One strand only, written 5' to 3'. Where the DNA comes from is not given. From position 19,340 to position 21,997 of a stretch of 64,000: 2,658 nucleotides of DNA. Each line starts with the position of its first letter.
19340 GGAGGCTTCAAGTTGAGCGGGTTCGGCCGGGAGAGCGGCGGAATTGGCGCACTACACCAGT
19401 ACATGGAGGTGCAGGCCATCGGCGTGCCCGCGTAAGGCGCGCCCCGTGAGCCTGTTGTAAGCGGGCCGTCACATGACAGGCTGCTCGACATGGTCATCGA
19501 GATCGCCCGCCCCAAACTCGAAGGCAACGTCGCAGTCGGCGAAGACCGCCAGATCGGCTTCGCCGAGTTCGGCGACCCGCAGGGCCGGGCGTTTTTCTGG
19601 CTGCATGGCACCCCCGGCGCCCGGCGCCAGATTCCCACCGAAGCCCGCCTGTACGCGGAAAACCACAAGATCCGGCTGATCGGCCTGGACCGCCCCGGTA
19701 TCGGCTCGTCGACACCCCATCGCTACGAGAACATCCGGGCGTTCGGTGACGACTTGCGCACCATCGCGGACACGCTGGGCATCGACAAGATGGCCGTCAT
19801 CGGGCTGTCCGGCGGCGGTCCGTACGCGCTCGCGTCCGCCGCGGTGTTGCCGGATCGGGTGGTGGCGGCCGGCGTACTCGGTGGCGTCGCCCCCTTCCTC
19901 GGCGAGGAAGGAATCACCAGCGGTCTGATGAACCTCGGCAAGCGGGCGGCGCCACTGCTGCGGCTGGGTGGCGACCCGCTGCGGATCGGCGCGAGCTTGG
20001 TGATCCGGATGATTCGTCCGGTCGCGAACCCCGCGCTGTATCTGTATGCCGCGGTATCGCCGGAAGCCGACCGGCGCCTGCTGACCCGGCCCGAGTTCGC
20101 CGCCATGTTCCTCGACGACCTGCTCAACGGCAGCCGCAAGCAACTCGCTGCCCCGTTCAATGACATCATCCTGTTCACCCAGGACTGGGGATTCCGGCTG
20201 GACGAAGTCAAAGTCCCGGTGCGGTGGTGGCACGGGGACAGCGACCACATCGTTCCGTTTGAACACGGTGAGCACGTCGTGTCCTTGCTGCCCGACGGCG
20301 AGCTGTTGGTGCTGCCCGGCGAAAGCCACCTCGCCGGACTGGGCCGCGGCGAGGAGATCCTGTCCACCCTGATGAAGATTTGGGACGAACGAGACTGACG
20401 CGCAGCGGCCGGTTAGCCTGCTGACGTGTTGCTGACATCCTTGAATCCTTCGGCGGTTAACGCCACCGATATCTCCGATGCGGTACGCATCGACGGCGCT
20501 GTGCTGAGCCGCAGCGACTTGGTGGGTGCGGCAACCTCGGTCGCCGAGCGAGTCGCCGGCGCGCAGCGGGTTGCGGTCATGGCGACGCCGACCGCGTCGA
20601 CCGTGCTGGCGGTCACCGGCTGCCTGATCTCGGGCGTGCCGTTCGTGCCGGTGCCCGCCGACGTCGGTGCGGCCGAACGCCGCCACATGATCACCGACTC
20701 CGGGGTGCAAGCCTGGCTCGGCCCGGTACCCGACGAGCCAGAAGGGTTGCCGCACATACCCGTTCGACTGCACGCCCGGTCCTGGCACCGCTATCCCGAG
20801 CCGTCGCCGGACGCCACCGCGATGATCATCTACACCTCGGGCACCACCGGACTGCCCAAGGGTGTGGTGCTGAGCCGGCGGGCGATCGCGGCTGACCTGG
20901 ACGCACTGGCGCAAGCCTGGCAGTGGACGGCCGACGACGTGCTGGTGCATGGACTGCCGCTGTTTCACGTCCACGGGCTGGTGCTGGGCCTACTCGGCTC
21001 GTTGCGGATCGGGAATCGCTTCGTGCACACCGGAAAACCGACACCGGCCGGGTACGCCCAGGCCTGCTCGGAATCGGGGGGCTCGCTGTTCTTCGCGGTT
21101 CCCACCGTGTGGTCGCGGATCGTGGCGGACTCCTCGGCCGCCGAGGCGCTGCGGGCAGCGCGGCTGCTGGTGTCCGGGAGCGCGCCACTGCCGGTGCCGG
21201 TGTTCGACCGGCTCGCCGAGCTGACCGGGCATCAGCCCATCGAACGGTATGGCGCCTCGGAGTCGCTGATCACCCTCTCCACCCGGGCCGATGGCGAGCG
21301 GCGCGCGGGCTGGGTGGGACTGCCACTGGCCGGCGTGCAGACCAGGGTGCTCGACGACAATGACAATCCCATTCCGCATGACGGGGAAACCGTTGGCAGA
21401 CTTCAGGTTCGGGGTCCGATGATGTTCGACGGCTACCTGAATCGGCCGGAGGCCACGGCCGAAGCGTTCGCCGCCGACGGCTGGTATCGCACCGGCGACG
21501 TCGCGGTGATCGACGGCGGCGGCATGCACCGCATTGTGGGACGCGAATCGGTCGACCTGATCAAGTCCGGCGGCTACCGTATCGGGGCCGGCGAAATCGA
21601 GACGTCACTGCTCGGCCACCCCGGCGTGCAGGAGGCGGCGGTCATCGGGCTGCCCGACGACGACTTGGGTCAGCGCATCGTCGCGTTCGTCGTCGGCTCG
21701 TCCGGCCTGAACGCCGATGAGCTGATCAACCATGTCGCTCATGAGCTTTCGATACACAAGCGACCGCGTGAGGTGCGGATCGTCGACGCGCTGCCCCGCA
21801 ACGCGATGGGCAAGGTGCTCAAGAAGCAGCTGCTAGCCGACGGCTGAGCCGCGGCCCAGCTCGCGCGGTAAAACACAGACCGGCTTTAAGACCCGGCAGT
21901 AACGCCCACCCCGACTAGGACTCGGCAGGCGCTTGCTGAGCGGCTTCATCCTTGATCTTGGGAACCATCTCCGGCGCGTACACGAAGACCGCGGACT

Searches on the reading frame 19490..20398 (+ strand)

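Call 12: search_protein_families(library=pfam, proteins=[window:19490-20398:+], max_evalue=0.01)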
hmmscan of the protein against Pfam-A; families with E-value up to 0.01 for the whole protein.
window:19490-20398:+ (302 aa): 3 families
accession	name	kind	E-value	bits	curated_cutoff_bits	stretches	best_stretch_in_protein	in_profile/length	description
PF00561.26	Abhydrolase_1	-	1.2e-13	51.8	25.8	1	38-128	6-98/245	alpha/beta hydrolase fold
PF12146.15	Hydrolase_4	-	1.4e-08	34.8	27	1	59-280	30-232/239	Serine aminopeptidase, S33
PF06342.18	DUF1057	-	0.0042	16.6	21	1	37-121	40-126/297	Alpha/beta hydrolase of unknown function (DUF1057)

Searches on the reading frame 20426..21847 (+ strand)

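Call 12: search_protein_families(library=pfam, proteins=[window:20426-21847:+], max_evalue=0.01)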
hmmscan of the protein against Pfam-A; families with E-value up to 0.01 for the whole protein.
window:20426-21847:+ (473 aa): 2 families
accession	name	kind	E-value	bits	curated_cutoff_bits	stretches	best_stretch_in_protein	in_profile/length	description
PF00501.34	AMP-binding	-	1.6e-55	188.9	29.9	1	45-338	45-384/384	AMP-binding enzyme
PF13193.12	AMP-binding_C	-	4.4e-20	72.8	24.5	1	390-463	1-76/76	AMP-binding enzyme C-terminal domain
